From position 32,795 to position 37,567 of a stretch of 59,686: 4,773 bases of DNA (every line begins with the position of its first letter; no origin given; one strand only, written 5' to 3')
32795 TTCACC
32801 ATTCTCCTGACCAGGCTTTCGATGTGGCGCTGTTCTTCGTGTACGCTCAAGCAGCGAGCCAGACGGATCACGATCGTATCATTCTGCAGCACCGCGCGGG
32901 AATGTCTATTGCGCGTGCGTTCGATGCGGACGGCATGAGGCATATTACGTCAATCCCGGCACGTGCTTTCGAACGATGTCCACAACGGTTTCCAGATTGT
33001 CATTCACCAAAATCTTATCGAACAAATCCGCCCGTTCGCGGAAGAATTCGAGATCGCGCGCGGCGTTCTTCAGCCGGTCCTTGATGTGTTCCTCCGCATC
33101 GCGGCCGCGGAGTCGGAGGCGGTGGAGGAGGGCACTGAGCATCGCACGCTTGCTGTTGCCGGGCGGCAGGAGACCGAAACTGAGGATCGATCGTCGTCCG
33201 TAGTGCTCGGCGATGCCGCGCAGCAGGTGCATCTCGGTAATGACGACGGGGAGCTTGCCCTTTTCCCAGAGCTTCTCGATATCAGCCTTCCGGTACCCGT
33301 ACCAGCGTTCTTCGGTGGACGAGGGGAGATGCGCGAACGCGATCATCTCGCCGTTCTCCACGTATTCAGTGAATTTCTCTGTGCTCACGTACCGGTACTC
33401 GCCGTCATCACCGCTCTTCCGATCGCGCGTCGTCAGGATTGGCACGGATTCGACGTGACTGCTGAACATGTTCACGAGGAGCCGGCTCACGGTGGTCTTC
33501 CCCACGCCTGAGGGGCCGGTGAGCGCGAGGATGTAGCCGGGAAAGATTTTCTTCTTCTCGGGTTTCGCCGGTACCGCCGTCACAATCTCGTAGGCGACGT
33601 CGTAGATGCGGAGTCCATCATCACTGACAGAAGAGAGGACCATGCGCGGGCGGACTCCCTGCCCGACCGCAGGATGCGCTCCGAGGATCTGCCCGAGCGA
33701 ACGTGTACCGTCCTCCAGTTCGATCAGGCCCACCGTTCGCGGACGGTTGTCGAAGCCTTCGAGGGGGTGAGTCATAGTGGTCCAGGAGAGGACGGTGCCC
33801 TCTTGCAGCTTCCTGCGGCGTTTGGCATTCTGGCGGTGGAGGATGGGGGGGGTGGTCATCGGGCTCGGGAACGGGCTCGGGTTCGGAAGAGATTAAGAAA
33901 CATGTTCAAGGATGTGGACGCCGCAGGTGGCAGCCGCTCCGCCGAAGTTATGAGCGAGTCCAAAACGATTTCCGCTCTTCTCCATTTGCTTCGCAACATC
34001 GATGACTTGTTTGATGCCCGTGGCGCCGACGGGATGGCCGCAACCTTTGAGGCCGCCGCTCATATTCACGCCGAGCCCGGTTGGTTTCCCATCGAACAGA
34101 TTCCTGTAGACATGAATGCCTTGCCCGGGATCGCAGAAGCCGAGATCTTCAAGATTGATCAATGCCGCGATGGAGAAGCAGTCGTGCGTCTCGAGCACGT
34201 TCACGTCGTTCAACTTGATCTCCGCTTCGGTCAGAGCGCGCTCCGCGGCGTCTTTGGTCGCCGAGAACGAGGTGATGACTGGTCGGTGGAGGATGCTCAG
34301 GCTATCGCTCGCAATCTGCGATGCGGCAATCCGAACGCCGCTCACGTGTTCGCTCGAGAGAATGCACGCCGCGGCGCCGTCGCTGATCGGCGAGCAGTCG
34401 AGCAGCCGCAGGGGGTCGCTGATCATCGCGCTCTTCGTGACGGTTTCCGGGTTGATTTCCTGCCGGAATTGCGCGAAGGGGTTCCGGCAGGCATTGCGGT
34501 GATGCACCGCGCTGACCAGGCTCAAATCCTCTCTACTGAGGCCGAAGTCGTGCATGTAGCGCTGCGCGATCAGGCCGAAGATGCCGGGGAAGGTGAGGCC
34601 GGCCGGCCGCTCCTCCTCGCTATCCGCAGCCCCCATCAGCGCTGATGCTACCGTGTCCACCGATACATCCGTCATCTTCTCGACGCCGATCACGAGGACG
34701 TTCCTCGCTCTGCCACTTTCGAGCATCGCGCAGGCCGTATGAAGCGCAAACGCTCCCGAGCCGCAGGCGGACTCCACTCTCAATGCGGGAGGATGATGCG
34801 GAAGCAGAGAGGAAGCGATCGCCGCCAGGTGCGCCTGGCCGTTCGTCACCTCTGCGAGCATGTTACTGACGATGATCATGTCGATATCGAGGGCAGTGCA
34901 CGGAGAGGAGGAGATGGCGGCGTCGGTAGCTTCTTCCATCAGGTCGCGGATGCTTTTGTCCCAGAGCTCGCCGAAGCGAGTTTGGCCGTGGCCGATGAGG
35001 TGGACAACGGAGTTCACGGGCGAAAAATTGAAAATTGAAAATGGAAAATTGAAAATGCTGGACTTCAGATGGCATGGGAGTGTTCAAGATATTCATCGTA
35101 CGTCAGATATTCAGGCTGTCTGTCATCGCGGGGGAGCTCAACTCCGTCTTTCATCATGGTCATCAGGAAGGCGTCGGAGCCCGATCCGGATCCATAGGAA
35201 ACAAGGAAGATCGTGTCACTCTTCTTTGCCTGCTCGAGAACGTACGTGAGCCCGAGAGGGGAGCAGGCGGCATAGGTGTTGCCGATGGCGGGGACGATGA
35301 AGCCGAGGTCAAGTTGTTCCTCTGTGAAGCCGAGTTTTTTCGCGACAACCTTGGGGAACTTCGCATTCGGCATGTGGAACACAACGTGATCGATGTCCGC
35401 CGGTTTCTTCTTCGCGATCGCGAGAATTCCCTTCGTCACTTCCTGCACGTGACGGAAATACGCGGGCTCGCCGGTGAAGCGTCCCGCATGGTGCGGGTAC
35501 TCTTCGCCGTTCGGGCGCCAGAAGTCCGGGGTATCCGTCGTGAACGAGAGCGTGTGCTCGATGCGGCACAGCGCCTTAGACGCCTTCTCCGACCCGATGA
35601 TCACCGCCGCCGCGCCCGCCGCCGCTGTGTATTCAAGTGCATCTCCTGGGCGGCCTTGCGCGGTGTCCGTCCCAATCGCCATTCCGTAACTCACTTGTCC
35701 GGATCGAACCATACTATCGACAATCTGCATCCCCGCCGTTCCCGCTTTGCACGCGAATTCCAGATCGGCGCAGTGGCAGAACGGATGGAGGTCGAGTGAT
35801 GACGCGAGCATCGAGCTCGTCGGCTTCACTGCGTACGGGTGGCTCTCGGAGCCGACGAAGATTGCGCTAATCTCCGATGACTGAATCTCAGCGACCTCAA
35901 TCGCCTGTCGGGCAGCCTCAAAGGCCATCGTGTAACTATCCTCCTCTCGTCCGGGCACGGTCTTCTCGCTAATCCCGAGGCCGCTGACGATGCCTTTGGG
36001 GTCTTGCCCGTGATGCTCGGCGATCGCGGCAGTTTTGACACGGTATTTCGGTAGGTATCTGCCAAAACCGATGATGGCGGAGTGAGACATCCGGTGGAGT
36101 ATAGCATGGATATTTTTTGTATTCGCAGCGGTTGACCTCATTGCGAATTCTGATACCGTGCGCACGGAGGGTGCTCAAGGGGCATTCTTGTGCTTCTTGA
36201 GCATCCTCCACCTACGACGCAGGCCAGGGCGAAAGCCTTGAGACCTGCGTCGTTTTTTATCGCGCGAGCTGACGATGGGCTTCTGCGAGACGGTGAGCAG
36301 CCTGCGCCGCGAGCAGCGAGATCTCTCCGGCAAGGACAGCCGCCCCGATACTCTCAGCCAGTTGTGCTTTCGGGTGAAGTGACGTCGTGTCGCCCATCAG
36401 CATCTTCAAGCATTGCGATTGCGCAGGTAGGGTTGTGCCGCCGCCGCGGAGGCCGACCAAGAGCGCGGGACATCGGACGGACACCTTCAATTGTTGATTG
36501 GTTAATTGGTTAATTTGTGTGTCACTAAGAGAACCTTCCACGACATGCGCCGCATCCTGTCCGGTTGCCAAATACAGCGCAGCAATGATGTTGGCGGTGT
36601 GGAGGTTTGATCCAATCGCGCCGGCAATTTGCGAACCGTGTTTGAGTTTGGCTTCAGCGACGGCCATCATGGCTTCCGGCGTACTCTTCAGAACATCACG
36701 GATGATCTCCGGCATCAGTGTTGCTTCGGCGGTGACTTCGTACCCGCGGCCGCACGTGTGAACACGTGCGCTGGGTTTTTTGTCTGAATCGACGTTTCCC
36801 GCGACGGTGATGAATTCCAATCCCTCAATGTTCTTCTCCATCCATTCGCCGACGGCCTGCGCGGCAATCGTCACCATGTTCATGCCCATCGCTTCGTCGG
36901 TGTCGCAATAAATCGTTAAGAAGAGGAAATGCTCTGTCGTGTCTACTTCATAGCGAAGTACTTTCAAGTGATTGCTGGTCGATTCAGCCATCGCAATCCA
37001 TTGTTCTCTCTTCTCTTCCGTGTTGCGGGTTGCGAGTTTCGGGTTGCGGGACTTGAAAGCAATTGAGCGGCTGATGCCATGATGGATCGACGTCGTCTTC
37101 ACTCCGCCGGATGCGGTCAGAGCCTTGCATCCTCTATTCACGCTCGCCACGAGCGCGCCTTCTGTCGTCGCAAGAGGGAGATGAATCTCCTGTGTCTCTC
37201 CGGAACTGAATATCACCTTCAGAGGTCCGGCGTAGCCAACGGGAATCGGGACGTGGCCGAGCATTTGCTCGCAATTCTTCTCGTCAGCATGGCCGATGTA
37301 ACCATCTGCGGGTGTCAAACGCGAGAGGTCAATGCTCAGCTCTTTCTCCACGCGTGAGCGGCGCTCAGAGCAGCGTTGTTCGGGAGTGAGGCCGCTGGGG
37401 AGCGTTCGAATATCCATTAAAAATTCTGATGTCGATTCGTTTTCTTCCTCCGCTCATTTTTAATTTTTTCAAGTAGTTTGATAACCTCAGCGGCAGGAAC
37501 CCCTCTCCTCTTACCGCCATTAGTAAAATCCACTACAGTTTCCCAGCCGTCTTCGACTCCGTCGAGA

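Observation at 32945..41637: Archaeal-style mevalonate operon in a bacterium, apparently missing a canonical second kinase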

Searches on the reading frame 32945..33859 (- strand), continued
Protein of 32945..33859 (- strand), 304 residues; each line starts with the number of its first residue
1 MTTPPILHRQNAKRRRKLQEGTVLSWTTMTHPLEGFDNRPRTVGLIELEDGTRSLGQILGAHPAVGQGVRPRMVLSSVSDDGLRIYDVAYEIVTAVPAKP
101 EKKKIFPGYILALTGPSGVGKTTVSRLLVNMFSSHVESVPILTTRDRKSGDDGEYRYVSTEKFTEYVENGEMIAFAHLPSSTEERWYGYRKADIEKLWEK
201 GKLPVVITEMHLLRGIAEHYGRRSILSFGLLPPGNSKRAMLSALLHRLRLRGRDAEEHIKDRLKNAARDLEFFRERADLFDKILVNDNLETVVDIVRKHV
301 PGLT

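Call 84: search_protein_families(library=ncbifam, proteins=[L094:12420-13892:+, L095:13261-14850:+, L095:11939-12991:+], max_evalue=1)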
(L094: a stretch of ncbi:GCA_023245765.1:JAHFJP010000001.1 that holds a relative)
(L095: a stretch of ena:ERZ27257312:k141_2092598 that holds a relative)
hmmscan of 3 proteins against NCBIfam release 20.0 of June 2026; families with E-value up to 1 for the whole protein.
L094:12420-13892:+ (490 aa): 0 families

L095:13261-14850:+ (529 aa): 0 families

L095:11939-12991:+ (350 aa): 1 family
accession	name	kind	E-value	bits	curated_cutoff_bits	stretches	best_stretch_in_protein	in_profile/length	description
TIGR03752.1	conj_TIGR03752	hypoth_equivalog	0.082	12.2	241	1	10-100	52-140/471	TIGR03752 family integrating conjugative element protein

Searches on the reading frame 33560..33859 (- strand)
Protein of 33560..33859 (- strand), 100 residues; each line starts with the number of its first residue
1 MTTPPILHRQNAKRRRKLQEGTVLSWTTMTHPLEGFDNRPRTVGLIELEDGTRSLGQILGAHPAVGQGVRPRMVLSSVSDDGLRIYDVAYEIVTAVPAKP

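Call 87: search_solved_structures(query=window:33560-33859:-, max_evalue=10, show_alignments=2)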
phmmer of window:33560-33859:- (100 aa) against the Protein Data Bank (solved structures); distinct sequences matched with E-value up to 10: 2.
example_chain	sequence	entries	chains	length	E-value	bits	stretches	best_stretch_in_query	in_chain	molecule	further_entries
9myr_B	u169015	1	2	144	0.12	15.8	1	12-71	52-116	Acyl dehydratase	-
6ok1_B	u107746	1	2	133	0.26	14.7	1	21-64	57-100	ChsH2(DUF35)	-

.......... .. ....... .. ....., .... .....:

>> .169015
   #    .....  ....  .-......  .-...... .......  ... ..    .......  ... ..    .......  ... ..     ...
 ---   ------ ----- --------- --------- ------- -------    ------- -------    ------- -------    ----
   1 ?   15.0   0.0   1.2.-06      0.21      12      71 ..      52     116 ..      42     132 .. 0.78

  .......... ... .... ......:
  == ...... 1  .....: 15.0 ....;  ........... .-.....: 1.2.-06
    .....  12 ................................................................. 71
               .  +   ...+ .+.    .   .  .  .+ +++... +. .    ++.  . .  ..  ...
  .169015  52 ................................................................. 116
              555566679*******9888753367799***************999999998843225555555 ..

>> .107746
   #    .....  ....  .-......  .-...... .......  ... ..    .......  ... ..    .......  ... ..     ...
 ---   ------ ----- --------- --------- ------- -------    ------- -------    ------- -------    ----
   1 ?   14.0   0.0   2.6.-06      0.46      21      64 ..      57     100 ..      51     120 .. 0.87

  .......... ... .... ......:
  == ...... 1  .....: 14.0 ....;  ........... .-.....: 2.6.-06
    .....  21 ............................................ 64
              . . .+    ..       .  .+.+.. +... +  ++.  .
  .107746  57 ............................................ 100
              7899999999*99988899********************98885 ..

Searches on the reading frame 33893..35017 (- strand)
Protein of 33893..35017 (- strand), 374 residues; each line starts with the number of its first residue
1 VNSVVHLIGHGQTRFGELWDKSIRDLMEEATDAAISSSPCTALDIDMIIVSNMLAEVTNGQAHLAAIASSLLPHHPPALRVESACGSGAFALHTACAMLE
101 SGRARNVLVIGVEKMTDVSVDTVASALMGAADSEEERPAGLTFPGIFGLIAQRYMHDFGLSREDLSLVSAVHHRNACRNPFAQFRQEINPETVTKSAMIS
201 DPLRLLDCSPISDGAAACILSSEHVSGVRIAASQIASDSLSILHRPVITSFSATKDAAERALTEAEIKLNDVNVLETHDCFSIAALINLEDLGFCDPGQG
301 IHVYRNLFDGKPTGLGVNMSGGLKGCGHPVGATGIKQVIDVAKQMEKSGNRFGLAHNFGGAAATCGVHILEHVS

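Call 8: search_protein_families(library=pfam, proteins=[window:33893-35017:-], max_evalue=0.01)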
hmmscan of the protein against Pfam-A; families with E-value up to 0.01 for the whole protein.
window:33893-35017:- (374 aa): 7 families
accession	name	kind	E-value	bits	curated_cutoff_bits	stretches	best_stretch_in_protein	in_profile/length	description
PF00108.29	Thiolase_N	-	1.9e-29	103.3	26.4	1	8-223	4-259/260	Thiolase, N-terminal domain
PF22691.2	Thiolase_C_1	-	2.6e-26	92.5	28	1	237-371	4-143/144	Thiolase C-terminal domain-like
PF02803.24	Thiolase_C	-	4.3e-14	52.6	27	1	256-363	26-115/123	Thiolase, C-terminal domain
PF08545.16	ACP_syn_III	-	1.4e-11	44.6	24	1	82-118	4-40/80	3-Oxoacyl-[acyl-carrier-protein (ACP)] synthase III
PF00109.32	ketoacyl-synt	-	7.7e-07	29.4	20.8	1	57-122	146-211/252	Beta-ketoacyl synthase, N-terminal domain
PF07451.17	SpoVAD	-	0.0043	16.3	22.1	0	17-110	45-131/329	Stage V sporulation protein AD (SpoVAD)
PF02801.28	Ketoacyl-synt_C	-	0.0057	17.1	20.8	0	251-279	24-52/119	Beta-ketoacyl synthase, C-terminal domain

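Call 9: search_protein_families(library=ncbifam, proteins=[window:33893-35017:-], max_evalue=0.01)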
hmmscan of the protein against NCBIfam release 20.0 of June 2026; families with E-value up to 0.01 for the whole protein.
window:33893-35017:- (374 aa): 57 families (the best 25 are shown)
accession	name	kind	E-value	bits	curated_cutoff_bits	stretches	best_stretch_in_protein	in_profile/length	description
NF004720.0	PRK06064.1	subfamily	6.7e-115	383.9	420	1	5-372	4-387/389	thiolase domain-containing protein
NF053570.1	AcCoTHIOL_METTL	equivalog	6.2e-103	344.6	600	1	5-371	4-382/385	acetyl-CoA acetyltransferase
NF005704.0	PRK07516.1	subfamily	1.1e-88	297.9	412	1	5-373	4-388/389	thiolase domain-containing protein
NF009228.0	PRK12578.1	subfamily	1.5e-69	234.5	485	1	1-370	1-385/387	thiolase domain-containing protein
NF004810.0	PRK06157.1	equivalog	6.2e-69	233.1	403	1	4-370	8-395/400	acetyl-CoA acetyltransferase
NF004936.0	PRK06289.1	equivalog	3.3e-61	207.3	375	1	2-370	2-401/405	acetyl-CoA acetyltransferase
NF004982.0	PRK06365.1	equivalog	5e-54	184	695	2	4-224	17-238/430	thiolase domain-containing protein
NF006102.0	PRK08256.1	subfamily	1.1e-51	176.2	436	1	2-363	2-384/394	lipid-transfer protein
NF004715.0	PRK06059.1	equivalog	3.7e-45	154.6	424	1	4-348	5-369/399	lipid-transfer protein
NF053628.1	BnzsclthlBbsBGT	equivalog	4.2e-45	154.2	750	1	4-350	6-352/389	benzoylsuccinyl-CoA thiolase subunit BbsB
NF006180.0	PRK08313.1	subfamily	2.7e-39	135.1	514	1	3-364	4-376/389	thiolase domain-containing protein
NF004811.0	PRK06158.1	subfamily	1.6e-37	129.4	421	1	6-350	11-352/384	acetyl-CoA acetyltransferase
NF004721.0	PRK06065.1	equivalog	8.6e-35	120.3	455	1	2-349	9-362/393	thiolase domain-containing protein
TIGR01930.1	AcCoA-C-Actrans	subfamily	2.1e-32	112.5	240.55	2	208-355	240-370/385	acetyl-CoA C-acyltransferase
NF006010.0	PRK08142.1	subfamily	2.2e-32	112.3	462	1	19-346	21-350/388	thiolase domain-containing protein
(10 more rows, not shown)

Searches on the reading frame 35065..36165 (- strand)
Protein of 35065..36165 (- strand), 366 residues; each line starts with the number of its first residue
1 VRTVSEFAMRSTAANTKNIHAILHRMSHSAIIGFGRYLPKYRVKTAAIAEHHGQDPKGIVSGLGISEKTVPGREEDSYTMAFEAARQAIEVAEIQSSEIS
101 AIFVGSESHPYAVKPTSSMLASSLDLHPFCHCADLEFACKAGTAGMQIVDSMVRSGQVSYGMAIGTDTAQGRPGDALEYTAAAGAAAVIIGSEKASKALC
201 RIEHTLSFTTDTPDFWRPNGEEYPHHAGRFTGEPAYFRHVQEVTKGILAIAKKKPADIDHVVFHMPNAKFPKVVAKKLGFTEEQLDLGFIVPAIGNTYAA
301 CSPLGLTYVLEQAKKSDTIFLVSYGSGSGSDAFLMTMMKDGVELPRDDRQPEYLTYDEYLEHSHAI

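Call 8: search_protein_families(library=pfam, proteins=[window:35065-36165:-], max_evalue=0.01)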
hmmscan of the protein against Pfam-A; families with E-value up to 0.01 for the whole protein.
window:35065-36165:- (366 aa): 4 families
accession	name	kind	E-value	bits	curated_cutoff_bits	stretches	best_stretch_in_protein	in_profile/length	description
PF08541.16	ACP_syn_III_C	-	2.5e-11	44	26.6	1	250-334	3-87/90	3-Oxoacyl-[acyl-carrier-protein (ACP)] synthase III C terminal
PF08545.16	ACP_syn_III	-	4.7e-05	23.6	24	1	134-196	2-67/80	3-Oxoacyl-[acyl-carrier-protein (ACP)] synthase III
PF01154.23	HMG_CoA_synt_N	-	0.0014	19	25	1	30-193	6-172/174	Hydroxymethylglutaryl-coenzyme A synthase N terminal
PF00108.29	Thiolase_N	-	0.0096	15.8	26.4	0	79-167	25-113/260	Thiolase, N-terminal domain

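Call 9: search_protein_families(library=ncbifam, proteins=[window:35065-36165:-], max_evalue=0.01)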
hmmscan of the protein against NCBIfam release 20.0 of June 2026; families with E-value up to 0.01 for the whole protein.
window:35065-36165:- (366 aa): 18 families
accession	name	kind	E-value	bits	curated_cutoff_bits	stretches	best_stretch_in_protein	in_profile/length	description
NF003274.0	PRK04262.1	equivalog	5.5e-131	436.7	244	1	29-347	3-317/347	hydroxymethylglutaryl-CoA synthase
TIGR00748.1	HMG_CoA_syn_Arc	equivalog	3.1e-120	401.5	353.35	1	30-348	3-317/345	hydroxymethylglutaryl-CoA synthase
TIGR01835.1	HMG-CoA-S_prok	equivalog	2.5e-42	145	360.35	1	36-339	8-319/382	hydroxymethylglutaryl-CoA synthase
TIGR00747.1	fabH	subfamily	2e-30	106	292.1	1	29-332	3-317/322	beta-ketoacyl-ACP synthase III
NF006829.0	PRK09352.1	subfamily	3.7e-30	105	249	1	26-330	2-314/322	beta-ketoacyl-ACP synthase 3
NF004623.0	PRK05963.1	equivalog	1.1e-19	70.9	437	2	26-157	3-133/328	beta-ketoacyl-ACP synthase III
NF041302.1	HMG_CoAsyn_Halo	equivalog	1.4e-19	70.5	800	1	47-276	23-253/443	hydroxymethylglutaryl-CoA synthase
NF005541.0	PRK07204.1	equivalog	2.1e-18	66.8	402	2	28-207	4-187/329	beta-ketoacyl-ACP synthase III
NF006720.0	PRK09258.1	equivalog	2.3e-16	60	285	1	64-172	48-156/338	3-oxoacyl-ACP synthase III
NF005308.0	PRK06840.1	equivalog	8.9e-16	57.8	315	1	29-191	5-173/339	3-oxoacyl-ACP synthase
TIGR01833.1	HMG-CoA-S_euk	equivalog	6e-12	45.4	286.2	1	30-271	6-259/457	hydroxymethylglutaryl-CoA synthase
NF005703.0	PRK07515.1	equivalog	5.5e-09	35.4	304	1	72-160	87-177/373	beta-ketoacyl-ACP synthase III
NF004720.0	PRK06064.1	subfamily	1.2e-07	30.9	420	1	78-183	23-130/389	thiolase domain-containing protein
NF005704.0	PRK07516.1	subfamily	2.4e-05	23.5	412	1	75-176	20-122/389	thiolase domain-containing protein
NF009519.0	PRK12880.1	equivalog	6.4e-05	22.4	436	0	243-328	247-329/353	beta-ketoacyl-ACP synthase III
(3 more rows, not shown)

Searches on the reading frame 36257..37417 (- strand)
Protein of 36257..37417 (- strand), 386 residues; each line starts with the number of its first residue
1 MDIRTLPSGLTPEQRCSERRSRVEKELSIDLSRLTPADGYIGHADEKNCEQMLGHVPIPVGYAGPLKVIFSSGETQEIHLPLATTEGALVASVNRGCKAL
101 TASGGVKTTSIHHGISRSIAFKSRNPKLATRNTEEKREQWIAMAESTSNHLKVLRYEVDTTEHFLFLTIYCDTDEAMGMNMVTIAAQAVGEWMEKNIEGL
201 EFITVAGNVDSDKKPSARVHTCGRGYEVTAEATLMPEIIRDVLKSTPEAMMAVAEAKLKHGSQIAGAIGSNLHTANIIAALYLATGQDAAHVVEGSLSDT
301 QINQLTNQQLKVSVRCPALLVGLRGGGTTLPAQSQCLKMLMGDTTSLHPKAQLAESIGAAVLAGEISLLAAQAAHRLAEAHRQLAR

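Call 8: search_protein_families(library=pfam, proteins=[window:36257-37417:-], max_evalue=0.01)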
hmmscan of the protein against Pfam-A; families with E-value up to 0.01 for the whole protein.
window:36257-37417:- (386 aa): 1 family
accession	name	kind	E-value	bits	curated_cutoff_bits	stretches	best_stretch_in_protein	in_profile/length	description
PF00368.23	HMG-CoA_red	-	5.3e-95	319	27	1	17-386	3-368/368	Hydroxymethylglutaryl-coenzyme A reductase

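Call 9: search_protein_families(library=ncbifam, proteins=[window:36257-37417:-], max_evalue=0.01)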
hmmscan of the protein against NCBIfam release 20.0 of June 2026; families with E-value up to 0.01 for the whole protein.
window:36257-37417:- (386 aa): 3 families
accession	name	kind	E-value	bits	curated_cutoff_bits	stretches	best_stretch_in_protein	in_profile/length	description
TIGR00533.1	HMG_CoA_R_NADP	equivalog_domain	2.8e-87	293.3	441.8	1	17-386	31-402/402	hydroxymethylglutaryl-CoA reductase (NADPH)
TIGR00920.1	2A060605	subfamily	7.1e-72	242.8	778.35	1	48-383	524-866/887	hydroxymethylglutaryl-CoA reductase (NADPH)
TIGR00532.1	HMG_CoA_R_NAD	equivalog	5.1e-09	35.9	259.95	1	47-223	65-244/395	hydroxymethylglutaryl-CoA reductase, degradative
